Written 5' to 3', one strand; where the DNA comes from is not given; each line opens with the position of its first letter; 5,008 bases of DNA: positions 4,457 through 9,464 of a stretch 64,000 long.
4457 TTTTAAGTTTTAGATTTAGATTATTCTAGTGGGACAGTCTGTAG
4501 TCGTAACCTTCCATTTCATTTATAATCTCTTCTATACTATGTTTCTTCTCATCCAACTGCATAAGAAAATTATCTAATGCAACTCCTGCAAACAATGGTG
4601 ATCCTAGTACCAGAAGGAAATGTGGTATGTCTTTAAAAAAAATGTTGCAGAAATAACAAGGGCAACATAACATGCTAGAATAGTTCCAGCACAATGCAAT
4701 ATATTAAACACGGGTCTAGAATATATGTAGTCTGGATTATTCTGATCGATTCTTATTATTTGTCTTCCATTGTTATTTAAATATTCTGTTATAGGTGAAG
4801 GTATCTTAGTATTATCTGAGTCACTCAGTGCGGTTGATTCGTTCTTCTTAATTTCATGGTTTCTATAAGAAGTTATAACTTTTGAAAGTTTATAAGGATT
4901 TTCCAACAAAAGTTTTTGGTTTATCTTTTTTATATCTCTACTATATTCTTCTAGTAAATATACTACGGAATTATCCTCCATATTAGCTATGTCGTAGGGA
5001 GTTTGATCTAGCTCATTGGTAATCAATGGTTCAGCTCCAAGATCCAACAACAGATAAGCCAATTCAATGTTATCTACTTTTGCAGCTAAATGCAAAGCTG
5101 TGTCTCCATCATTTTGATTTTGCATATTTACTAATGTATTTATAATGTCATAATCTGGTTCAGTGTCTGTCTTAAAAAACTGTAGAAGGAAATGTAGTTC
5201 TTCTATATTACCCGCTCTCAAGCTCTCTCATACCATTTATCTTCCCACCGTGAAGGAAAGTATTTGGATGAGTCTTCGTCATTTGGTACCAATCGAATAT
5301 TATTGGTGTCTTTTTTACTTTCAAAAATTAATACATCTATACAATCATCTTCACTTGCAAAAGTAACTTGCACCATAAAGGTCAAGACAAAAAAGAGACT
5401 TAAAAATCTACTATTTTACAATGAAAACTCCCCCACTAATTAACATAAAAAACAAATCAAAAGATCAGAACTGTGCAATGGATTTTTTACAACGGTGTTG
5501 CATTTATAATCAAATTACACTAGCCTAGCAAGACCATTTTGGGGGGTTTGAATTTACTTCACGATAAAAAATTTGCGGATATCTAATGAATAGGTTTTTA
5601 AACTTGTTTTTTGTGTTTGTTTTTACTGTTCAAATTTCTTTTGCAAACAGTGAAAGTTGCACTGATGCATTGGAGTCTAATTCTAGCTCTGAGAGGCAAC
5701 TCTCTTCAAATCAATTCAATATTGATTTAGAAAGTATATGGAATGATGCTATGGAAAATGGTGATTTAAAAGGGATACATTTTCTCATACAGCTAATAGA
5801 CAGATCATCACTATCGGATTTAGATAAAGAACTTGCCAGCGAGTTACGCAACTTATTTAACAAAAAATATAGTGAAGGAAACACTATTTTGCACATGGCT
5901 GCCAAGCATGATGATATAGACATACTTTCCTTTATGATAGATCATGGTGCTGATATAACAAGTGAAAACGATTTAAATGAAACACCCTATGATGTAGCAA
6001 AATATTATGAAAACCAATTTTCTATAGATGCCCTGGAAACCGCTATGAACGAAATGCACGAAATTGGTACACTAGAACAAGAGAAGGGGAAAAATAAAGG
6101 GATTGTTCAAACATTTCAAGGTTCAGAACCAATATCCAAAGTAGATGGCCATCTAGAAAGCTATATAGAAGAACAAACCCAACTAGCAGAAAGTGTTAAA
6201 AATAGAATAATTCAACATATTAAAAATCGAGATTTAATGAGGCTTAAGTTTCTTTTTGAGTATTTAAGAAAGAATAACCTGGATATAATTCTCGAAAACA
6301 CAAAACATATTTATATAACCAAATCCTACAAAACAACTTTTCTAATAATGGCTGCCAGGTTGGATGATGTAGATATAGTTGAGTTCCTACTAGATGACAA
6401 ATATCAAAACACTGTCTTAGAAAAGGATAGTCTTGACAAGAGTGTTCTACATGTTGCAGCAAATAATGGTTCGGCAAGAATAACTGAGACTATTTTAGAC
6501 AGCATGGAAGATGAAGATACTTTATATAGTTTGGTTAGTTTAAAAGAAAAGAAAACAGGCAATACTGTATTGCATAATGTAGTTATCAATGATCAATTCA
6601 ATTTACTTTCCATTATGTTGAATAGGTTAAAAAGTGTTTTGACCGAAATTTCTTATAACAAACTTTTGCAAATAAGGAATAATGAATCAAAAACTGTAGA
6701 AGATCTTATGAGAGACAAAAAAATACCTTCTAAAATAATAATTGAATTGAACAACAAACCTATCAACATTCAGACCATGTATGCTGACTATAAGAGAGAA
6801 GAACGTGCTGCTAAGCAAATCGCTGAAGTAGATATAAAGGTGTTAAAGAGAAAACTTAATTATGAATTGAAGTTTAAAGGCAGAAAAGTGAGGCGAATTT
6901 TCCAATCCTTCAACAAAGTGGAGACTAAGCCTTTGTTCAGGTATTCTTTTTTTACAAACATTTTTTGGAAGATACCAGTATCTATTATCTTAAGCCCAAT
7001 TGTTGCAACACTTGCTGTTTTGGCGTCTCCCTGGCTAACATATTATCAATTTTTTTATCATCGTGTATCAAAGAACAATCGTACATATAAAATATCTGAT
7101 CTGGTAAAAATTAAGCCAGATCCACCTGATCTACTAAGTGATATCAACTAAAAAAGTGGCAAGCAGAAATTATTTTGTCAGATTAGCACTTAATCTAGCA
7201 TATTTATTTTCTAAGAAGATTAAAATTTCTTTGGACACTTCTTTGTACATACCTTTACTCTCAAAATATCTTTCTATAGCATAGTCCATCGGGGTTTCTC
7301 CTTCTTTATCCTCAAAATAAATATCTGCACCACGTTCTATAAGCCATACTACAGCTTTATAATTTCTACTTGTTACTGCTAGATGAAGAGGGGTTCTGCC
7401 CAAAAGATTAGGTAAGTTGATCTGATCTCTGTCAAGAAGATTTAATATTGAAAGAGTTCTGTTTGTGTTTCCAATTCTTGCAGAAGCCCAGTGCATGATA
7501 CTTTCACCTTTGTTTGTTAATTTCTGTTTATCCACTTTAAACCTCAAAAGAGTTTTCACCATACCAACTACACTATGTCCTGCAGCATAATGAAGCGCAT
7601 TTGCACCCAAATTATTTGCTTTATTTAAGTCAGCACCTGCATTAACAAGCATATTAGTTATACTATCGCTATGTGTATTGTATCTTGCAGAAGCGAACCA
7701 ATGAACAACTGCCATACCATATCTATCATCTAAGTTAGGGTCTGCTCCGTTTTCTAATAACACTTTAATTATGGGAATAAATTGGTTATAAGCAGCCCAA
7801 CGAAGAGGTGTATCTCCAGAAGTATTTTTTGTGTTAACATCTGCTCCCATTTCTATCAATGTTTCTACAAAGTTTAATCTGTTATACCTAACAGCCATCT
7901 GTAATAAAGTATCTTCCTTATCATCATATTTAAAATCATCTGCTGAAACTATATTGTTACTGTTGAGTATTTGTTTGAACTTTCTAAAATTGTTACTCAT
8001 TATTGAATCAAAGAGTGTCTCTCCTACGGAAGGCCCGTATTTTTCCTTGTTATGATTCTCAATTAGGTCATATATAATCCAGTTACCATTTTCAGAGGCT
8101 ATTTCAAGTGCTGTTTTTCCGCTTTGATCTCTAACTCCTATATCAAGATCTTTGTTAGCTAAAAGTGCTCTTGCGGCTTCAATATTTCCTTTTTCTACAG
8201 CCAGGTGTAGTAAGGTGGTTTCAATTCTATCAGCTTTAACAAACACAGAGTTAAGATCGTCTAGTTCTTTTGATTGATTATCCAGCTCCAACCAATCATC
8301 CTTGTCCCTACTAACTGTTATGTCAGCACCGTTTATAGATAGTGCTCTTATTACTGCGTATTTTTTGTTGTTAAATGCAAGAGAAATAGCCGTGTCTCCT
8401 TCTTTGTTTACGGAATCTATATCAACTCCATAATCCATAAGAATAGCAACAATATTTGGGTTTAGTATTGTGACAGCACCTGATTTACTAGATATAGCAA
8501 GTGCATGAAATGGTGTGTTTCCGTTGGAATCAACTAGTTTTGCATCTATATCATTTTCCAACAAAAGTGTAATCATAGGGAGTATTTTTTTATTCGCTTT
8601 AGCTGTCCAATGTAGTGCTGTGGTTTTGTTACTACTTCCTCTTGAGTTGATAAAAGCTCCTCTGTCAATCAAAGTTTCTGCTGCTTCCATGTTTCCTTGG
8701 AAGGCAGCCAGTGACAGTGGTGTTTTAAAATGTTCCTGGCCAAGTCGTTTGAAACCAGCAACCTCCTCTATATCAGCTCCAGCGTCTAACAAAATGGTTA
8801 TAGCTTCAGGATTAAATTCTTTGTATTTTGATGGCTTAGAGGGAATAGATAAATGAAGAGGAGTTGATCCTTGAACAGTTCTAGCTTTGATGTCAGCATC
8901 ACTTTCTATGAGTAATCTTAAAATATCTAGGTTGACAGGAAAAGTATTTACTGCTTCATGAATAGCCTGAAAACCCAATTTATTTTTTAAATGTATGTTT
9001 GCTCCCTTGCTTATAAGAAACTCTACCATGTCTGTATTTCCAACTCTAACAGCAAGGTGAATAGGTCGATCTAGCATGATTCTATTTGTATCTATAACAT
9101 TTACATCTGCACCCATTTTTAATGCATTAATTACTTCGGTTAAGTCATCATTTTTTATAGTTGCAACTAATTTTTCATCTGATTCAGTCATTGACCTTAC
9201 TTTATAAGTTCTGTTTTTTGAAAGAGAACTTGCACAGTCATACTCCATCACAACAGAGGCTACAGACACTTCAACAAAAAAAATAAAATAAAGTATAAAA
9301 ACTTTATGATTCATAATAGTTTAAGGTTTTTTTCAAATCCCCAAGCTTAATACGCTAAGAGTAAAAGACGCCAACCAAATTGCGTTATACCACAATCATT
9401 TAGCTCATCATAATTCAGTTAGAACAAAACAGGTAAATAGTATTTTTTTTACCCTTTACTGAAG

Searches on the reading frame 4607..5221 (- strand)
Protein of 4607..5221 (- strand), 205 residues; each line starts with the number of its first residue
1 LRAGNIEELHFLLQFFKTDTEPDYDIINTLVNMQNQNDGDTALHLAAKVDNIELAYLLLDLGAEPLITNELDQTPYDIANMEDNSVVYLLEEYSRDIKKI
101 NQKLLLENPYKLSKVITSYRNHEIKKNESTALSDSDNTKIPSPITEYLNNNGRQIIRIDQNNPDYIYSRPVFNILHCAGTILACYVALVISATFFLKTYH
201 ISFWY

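Call 54: search_protein_families(library=pfam, proteins=[window:4607-5221:-], max_evalue=0.001)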
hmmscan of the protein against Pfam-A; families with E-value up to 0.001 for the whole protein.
window:4607-5221:- (205 aa): 5 families
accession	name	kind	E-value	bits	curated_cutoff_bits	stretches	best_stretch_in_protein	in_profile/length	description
PF12796.13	Ank_2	-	3.3e-07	31.2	27.3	1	24-98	10-87/90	Ankyrin repeats (3 copies)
PF00023.36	Ank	-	4.5e-07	30.2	21.1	1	38-69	1-32/33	Ankyrin repeat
PF13857.12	Ank_5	-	1.6e-06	28.8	27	1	35-79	8-56/56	Ankyrin repeats (many copies)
PF13606.12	Ank_3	-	3.6e-06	27.3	22.3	0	38-65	1-28/30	Ankyrin repeat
PF13637.12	Ank_4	-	3.9e-05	24.3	22.7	1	3-59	7-50/50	Ankyrin repeats (many copies)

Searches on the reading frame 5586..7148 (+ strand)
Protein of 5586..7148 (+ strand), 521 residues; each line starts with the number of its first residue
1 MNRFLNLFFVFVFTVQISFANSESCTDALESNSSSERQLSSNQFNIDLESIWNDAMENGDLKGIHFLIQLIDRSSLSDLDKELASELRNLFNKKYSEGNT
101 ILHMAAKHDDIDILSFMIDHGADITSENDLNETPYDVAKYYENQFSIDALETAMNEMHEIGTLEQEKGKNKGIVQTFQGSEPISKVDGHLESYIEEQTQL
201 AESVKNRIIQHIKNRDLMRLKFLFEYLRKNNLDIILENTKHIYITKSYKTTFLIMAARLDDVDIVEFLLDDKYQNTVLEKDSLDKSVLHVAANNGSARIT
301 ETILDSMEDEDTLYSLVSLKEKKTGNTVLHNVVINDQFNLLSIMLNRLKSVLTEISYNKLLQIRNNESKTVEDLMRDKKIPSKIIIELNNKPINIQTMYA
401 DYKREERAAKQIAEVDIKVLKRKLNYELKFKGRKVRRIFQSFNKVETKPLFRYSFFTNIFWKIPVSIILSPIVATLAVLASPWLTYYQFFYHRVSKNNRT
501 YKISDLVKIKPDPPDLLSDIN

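Call 54: search_protein_families(library=pfam, proteins=[window:5586-7148:+], max_evalue=0.001)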
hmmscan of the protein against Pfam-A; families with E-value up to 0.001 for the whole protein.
window:5586-7148:+ (521 aa): 5 families
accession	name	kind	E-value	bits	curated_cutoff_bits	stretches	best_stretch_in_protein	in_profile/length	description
PF12796.13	Ank_2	-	4.3e-16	59.7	27.3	3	253-346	1-81/90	Ankyrin repeats (3 copies)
PF13606.12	Ank_3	-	9.9e-15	53.4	22.3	1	97-124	1-28/30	Ankyrin repeat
PF13857.12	Ank_5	-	1e-13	51.7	27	1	92-138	10-56/56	Ankyrin repeats (many copies)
PF00023.36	Ank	-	2.1e-13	50.1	21.1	1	98-128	2-32/33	Ankyrin repeat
PF13637.12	Ank_4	-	6.9e-09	36.2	22.7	0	80-118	22-50/50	Ankyrin repeats (many copies)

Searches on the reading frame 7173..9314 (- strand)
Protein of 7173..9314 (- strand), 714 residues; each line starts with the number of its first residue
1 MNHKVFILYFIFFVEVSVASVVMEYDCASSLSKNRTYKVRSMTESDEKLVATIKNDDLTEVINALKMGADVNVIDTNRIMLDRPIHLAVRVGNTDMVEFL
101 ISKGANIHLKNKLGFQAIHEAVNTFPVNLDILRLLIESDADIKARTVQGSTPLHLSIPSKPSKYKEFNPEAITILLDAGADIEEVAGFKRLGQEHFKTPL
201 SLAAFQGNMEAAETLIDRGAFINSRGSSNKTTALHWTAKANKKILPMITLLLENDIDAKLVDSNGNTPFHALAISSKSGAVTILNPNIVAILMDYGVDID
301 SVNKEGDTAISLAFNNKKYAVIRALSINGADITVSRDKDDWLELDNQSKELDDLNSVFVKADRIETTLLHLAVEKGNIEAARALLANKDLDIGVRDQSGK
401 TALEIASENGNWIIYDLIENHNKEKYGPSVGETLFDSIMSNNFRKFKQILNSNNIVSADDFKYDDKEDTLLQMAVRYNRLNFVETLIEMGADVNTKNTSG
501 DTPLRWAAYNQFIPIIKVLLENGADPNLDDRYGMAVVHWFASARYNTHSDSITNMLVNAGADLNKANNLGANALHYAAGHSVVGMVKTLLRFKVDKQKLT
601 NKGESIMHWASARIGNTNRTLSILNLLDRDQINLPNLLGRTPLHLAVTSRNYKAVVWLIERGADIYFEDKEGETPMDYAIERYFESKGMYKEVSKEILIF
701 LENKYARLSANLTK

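Call 54: search_protein_families(library=pfam, proteins=[window:7173-9314:-], max_evalue=0.001)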
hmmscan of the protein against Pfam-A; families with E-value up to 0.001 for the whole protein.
window:7173-9314:- (714 aa): 7 families
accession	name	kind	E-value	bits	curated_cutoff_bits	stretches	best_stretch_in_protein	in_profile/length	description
PF12796.13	Ank_2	-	3.4e-73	242.7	27.3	8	439-530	6-90/90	Ankyrin repeats (3 copies)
PF00023.36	Ank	-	2.5e-66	216.3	21.1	3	84-112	5-33/33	Ankyrin repeat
PF13637.12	Ank_4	-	1.2e-55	184.7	22.7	3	471-520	1-50/50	Ankyrin repeats (many copies)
PF13857.12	Ank_5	-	1.1e-49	166.4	27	3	626-679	1-56/56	Ankyrin repeats (many copies)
PF13606.12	Ank_3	-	1.5e-46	150.7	22.3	2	639-666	2-29/30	Ankyrin repeat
PF23745.1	ANK_LRRK2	-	1.3e-08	35.2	27.5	0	464-499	28-63/130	LRRK2 ANK repeat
PF24521.3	Ank_KRIT1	-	1e-07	32.2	80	0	42-164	15-133/149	KRIT1 ankyrin-repeats domain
